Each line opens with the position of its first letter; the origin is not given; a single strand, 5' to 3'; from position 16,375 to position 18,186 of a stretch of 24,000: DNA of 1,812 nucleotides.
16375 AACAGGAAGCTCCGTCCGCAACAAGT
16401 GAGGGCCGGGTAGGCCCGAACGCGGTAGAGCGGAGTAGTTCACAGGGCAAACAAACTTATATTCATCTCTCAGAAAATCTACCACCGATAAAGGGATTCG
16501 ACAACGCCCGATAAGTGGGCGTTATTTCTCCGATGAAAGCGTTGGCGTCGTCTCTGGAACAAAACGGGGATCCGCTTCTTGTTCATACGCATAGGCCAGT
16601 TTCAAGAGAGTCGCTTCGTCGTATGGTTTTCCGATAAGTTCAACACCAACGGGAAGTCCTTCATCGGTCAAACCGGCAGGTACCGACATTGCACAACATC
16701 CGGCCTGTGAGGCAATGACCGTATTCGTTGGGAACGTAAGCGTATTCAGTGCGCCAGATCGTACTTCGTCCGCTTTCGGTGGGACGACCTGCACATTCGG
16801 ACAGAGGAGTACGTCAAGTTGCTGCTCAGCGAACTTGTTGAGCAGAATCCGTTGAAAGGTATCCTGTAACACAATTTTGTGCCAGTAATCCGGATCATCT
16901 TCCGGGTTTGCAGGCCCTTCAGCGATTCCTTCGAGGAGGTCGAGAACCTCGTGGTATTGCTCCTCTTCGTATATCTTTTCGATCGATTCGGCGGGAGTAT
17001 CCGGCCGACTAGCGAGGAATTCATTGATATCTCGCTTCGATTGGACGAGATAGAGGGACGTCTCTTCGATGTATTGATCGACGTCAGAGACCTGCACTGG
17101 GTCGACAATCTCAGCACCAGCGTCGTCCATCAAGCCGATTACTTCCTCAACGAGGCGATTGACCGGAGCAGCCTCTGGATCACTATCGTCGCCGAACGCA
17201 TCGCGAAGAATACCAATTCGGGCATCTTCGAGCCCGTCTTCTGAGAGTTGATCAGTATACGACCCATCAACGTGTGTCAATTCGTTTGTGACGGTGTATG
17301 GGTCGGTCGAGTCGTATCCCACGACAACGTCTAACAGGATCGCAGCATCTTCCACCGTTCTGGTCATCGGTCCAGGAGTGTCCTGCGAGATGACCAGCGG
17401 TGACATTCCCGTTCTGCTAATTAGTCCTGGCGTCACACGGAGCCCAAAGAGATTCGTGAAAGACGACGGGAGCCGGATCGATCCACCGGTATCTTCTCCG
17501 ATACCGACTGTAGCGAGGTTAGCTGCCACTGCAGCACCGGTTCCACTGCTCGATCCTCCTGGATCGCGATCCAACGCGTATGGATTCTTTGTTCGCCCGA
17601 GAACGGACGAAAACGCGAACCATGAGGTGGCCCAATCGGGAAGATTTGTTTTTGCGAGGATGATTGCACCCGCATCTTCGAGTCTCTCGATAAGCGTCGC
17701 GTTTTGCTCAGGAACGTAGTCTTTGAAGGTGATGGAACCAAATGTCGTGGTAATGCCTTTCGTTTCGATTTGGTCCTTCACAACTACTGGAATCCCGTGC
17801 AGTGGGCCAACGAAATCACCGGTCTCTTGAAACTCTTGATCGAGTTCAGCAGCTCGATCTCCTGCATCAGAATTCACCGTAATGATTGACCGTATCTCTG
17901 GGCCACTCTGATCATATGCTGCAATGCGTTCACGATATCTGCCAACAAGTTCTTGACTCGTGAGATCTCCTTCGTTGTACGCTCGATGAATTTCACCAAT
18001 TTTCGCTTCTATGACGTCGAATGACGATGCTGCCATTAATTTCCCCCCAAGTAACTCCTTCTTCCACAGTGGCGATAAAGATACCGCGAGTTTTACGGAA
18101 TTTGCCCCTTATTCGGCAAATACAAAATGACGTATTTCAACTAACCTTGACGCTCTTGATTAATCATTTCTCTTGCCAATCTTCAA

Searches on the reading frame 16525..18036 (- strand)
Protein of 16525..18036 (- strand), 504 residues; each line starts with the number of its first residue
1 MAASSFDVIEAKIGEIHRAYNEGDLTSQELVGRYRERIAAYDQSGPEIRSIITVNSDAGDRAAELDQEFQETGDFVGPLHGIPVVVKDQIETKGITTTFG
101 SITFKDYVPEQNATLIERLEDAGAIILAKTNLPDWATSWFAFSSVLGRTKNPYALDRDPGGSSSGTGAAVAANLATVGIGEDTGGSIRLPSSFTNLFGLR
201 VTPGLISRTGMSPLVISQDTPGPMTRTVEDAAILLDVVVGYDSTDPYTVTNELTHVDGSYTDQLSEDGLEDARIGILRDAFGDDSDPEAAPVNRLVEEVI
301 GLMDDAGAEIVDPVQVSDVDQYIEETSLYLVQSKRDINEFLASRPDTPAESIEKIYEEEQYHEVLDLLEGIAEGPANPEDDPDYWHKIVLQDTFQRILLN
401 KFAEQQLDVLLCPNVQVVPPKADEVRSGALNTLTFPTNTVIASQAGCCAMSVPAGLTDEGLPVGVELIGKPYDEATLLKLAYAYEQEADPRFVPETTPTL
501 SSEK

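Call 10: search_protein_families(library=pfam, proteins=[window:16525-18036:-])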
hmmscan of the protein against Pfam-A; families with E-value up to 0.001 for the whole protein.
window:16525-18036:- (504 aa): 1 family
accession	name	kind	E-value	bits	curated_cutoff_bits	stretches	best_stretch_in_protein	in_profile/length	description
PF01425.27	Amidase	-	3.5e-101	339.9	27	1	30-478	2-445/445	Amidase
